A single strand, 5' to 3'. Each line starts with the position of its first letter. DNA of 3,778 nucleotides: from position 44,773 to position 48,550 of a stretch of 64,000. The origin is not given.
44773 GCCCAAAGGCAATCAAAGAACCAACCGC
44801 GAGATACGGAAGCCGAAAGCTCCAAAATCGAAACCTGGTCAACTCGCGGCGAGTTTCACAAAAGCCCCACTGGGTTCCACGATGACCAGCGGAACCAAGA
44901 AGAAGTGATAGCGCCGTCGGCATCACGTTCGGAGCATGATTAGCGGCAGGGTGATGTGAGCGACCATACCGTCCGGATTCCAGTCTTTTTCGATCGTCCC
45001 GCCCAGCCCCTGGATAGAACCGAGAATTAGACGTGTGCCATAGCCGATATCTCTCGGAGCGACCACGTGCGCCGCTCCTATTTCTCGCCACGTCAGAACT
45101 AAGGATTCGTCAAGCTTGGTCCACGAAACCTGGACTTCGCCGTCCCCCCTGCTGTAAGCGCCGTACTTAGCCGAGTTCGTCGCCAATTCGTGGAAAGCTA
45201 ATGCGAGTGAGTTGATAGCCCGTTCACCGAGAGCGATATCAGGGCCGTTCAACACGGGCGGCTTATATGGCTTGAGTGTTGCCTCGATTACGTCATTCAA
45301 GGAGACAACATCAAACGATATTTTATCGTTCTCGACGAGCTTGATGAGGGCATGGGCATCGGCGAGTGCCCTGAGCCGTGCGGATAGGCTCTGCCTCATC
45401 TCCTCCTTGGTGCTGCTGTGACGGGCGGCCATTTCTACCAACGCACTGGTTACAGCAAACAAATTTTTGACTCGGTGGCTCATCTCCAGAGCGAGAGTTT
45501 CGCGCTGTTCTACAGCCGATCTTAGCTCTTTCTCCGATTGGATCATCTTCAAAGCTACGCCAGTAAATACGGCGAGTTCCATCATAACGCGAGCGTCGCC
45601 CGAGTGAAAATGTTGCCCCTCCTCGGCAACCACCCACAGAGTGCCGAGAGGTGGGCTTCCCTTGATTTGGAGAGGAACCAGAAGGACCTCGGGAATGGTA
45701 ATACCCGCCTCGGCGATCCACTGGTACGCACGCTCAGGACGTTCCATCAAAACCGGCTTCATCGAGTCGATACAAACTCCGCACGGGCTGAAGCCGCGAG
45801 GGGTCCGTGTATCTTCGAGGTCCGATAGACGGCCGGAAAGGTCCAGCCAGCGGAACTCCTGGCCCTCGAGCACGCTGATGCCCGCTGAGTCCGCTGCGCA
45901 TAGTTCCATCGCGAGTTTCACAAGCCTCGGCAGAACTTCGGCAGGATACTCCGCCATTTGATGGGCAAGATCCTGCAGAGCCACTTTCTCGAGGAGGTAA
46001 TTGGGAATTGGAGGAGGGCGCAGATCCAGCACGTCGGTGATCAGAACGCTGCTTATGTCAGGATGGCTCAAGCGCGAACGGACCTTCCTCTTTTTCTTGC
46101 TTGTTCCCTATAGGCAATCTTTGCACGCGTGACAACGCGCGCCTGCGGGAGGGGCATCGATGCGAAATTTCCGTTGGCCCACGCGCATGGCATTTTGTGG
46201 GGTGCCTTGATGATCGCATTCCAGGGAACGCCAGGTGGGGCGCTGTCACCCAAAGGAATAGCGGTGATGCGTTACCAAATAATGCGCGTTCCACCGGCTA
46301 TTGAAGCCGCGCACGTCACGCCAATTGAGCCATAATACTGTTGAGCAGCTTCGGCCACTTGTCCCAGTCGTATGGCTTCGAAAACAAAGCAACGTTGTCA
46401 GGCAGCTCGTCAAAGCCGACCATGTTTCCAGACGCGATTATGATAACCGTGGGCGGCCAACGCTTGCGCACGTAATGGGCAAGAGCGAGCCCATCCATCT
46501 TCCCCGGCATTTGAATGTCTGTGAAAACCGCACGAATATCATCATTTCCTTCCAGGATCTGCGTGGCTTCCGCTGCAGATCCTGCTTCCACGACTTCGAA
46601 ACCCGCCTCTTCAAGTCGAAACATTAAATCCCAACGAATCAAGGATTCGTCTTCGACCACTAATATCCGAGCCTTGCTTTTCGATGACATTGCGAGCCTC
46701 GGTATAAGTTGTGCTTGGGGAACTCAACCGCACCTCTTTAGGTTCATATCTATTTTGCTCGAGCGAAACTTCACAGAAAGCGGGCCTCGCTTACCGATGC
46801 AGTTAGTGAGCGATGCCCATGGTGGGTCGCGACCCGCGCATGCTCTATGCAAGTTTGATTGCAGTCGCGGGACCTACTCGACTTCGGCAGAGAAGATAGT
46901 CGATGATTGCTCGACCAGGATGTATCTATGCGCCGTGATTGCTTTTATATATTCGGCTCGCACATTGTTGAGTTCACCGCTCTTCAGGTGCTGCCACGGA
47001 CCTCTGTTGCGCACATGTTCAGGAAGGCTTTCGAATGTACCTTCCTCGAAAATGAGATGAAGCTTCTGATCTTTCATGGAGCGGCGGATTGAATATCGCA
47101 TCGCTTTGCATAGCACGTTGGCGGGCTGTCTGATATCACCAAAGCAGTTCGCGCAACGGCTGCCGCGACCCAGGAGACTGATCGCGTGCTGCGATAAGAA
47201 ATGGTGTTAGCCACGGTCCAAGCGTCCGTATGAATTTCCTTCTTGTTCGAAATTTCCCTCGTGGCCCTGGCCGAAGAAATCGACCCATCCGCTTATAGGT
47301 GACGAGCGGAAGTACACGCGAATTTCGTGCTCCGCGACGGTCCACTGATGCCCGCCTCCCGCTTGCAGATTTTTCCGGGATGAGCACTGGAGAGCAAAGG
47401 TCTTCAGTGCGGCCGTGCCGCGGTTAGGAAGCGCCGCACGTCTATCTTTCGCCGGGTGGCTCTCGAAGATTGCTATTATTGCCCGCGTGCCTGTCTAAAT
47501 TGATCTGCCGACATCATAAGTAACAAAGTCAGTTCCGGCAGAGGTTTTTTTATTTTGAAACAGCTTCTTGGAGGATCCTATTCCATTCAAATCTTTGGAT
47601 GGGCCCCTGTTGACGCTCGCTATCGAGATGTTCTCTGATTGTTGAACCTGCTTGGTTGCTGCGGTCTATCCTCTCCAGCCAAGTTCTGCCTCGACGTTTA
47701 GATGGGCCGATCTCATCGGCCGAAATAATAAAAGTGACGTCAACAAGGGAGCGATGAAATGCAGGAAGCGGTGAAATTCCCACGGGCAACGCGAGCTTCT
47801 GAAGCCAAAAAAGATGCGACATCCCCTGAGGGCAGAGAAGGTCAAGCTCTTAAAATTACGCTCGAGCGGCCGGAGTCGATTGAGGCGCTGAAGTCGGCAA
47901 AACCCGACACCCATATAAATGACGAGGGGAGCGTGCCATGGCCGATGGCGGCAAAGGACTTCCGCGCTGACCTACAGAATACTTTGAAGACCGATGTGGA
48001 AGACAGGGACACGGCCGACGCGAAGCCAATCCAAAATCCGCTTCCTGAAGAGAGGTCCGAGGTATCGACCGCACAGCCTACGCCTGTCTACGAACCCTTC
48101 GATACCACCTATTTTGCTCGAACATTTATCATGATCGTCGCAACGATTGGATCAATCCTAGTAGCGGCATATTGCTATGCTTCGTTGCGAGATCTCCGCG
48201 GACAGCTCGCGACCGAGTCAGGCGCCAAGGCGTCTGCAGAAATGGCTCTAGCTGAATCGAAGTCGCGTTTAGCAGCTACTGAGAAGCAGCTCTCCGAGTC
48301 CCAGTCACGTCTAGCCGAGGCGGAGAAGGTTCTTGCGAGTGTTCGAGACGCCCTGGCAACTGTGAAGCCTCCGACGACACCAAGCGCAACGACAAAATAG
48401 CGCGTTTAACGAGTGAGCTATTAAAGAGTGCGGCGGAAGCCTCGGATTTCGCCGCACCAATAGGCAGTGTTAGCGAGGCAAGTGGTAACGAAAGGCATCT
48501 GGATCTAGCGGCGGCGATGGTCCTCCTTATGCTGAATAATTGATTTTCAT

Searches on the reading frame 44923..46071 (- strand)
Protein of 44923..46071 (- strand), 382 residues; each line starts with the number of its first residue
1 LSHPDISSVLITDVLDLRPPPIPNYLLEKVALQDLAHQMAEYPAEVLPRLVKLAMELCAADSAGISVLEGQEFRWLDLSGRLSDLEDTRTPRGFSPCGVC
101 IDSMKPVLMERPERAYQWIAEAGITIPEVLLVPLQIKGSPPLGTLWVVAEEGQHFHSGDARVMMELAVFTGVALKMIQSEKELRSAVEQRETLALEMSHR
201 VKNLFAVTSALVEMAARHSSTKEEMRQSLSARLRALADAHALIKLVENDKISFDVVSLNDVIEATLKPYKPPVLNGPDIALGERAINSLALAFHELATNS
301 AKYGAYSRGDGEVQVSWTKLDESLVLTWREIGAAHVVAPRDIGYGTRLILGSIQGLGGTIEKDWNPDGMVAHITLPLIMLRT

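Call 10: search_protein_families(library=pfam, proteins=[window:44923-46071:-], max_evalue=0.001)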
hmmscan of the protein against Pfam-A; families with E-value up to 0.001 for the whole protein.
window:44923-46071:- (382 aa): 4 families
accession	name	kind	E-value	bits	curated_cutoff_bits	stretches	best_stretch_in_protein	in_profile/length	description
PF07536.20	HWE_HK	-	6.7e-16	59.2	22.8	1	196-271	1-71/83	HWE histidine kinase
PF13185.12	GAF_2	-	1.2e-06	29.3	28.6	1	44-174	5-135/136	GAF domain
PF07568.18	HisKA_2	-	4.1e-06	27.2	22.3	1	196-254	1-62/76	Histidine kinase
PF01590.32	GAF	-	2.1e-05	25.5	22.4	1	45-174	4-133/133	GAF domain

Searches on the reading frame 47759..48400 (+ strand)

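Call 11: search_protein_families(library=pfam, proteins=[window:47759-48400:+], max_evalue=0.001)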
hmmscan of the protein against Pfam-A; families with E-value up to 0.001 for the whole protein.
window:47759-48400:+ (213 aa): 1 family
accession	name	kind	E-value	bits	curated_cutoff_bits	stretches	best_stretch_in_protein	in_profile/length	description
PF12795.12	MscS_porin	-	3.4e-05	24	34.4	1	141-210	78-147/238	Mechanosensitive ion channel porin domain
